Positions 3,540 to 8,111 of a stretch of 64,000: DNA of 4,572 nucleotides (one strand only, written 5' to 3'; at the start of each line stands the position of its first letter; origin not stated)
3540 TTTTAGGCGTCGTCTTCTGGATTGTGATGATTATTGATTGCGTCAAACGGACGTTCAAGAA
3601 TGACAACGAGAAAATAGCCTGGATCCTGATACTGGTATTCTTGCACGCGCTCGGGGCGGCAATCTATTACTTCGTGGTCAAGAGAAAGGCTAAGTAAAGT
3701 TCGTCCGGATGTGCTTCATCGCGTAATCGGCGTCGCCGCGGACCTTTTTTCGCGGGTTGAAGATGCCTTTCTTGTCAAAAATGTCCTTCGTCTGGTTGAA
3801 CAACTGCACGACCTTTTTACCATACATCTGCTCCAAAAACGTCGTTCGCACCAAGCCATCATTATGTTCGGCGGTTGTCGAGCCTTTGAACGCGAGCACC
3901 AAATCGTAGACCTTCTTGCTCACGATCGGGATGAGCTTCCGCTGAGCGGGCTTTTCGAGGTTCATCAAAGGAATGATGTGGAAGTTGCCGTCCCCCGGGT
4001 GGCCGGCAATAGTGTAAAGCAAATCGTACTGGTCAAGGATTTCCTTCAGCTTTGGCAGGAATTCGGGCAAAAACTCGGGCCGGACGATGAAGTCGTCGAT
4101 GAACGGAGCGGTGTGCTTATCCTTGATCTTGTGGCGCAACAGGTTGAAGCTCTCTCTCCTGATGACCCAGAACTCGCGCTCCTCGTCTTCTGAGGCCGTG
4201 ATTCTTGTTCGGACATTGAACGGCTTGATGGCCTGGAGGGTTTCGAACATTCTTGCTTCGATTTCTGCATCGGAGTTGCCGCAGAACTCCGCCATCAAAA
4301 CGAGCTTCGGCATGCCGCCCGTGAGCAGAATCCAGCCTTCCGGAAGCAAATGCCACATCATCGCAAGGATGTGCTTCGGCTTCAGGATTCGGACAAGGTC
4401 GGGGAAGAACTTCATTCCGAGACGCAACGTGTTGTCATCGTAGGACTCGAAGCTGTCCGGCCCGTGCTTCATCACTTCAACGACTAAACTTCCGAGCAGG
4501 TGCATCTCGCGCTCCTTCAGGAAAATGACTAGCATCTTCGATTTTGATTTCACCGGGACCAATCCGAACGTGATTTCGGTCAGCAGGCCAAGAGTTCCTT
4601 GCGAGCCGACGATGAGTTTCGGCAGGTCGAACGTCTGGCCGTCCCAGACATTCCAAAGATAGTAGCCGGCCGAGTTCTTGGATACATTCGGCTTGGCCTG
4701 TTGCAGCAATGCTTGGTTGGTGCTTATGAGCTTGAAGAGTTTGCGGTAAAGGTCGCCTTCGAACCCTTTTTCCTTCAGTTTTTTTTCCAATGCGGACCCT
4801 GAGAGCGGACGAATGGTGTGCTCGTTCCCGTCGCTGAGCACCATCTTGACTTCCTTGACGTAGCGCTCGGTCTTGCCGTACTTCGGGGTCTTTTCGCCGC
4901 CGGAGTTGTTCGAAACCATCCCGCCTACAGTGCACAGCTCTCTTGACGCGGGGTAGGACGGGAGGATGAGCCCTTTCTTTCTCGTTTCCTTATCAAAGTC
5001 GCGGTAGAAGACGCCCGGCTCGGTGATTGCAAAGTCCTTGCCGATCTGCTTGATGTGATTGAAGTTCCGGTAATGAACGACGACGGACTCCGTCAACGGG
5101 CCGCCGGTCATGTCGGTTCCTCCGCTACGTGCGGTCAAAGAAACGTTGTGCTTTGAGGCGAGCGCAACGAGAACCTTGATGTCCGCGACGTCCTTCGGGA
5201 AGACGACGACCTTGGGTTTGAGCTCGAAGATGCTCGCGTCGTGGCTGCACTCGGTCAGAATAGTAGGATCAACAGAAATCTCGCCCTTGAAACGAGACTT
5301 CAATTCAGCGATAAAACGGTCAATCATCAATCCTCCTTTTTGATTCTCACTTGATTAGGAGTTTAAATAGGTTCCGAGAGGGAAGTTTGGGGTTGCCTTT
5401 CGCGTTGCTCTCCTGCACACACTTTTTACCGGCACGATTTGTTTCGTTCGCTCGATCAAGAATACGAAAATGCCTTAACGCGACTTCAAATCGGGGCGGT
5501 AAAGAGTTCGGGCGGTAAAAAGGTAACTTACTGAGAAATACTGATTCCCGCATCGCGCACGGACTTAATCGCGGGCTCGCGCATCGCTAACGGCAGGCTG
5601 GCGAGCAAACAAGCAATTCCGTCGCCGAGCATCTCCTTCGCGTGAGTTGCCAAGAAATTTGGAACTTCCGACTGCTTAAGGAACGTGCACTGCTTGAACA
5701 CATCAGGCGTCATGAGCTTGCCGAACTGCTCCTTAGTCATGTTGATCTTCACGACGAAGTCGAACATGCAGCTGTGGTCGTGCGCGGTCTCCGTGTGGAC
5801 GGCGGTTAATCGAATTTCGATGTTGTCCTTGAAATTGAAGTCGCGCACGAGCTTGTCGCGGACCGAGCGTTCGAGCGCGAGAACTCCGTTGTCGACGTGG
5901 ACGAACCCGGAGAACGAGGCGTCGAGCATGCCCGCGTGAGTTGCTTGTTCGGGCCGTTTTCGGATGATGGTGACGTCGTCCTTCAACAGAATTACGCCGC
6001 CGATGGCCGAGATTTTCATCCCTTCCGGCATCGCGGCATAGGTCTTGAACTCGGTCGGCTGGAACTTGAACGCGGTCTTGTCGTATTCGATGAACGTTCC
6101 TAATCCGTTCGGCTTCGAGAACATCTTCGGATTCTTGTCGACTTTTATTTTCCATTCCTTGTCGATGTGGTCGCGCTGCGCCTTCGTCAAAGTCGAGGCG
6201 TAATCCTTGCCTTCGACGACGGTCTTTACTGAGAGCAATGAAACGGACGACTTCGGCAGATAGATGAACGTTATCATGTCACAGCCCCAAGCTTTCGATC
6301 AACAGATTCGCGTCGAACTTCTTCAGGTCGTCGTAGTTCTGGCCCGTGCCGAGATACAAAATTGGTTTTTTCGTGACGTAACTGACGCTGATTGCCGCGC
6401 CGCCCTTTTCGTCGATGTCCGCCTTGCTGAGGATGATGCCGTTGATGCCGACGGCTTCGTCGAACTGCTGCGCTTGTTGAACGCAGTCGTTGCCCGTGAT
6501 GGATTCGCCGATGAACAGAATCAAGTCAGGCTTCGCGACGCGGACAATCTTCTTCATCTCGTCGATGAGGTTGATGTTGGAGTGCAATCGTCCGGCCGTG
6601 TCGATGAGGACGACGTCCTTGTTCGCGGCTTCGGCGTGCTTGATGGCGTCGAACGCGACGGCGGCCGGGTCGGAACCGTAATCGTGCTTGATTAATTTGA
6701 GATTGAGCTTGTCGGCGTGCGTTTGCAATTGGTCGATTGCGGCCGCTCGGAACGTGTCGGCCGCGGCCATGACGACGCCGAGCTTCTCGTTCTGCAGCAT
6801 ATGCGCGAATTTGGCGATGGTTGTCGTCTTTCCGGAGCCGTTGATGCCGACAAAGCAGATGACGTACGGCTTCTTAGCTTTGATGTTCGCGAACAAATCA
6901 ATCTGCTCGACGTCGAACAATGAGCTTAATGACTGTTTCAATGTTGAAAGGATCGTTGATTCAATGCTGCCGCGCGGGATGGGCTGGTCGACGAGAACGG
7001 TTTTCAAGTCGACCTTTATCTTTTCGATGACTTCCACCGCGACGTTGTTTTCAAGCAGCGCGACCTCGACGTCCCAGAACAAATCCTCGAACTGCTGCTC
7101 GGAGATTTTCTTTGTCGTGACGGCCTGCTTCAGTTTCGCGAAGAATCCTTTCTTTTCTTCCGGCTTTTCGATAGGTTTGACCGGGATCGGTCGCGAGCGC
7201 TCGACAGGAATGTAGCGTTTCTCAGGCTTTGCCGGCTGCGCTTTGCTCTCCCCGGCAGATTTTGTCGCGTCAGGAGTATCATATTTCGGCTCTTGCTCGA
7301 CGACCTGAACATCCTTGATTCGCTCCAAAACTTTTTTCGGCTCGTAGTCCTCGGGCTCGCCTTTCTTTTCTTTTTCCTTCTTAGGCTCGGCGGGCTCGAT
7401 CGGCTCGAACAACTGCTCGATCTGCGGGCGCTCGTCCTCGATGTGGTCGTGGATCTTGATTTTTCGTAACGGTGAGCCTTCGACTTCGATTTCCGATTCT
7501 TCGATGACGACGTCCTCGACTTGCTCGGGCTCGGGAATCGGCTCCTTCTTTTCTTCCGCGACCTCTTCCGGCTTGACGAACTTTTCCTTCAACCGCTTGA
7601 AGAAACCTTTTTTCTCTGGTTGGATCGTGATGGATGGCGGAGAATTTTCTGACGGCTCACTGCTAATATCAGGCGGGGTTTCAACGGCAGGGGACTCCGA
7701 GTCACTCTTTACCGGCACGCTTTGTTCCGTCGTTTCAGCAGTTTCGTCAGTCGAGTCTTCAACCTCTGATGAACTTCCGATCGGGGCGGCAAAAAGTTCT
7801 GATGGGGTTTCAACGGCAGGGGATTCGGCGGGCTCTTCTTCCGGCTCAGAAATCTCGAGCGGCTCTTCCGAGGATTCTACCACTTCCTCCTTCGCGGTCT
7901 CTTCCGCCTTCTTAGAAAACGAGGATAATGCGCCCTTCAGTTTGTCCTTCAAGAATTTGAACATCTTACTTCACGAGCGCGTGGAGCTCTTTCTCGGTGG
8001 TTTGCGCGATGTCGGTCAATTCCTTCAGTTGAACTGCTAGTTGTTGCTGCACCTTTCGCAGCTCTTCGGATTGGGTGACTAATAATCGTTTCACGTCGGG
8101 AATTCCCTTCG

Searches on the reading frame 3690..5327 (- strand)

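Call 91: search_protein_families(library=pfam, proteins=[window:3690-5327:-], max_evalue=0.00001)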
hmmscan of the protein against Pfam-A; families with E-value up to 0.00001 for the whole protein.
window:3690-5327:- (545 aa): 2 families
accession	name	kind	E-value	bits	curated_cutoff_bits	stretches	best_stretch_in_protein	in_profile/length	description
PF02913.24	FAD-oxidase_C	-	1.9e-36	126.4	21.2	1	280-527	20-247/248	FAD linked oxidases, C-terminal domain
PF01565.28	FAD_binding_4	-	4.7e-32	111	26.4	1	38-171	1-137/139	FAD binding domain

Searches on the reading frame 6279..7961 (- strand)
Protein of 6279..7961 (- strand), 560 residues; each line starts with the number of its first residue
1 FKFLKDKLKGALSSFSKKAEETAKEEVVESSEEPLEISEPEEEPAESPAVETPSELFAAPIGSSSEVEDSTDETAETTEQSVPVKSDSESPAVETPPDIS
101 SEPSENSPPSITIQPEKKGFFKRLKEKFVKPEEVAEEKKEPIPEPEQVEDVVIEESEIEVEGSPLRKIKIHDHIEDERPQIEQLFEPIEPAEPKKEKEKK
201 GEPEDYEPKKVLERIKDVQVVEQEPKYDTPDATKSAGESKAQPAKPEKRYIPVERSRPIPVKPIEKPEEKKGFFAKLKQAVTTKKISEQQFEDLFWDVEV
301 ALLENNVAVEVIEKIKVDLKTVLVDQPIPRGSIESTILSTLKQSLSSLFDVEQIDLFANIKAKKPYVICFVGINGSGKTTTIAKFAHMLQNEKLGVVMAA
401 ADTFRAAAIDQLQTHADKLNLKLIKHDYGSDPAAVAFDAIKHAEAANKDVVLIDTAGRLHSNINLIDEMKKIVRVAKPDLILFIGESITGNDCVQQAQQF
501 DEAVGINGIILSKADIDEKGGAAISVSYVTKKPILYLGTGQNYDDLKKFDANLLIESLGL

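Call 91: search_protein_families(library=pfam, proteins=[window:6279-7961:-], max_evalue=0.00001)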
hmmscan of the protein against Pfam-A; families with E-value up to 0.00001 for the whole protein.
window:6279-7961:- (560 aa): 4 families
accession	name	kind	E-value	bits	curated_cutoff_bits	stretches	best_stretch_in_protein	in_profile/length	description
PF00448.28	SRP54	-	1.6e-71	240.4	22.7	1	366-558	2-194/196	SRP54-type protein, GTPase domain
PF13604.12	AAA_30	-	2.4e-07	31.1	27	1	351-461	4-102/191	AAA domain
PF02881.24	SRP54_N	-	5.5e-07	30.2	22.4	1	274-328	2-61/75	SRP54-type protein, helical bundle domain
PF13207.12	AAA_17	-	5.4e-06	27.2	27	0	371-484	1-108/136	AAA domain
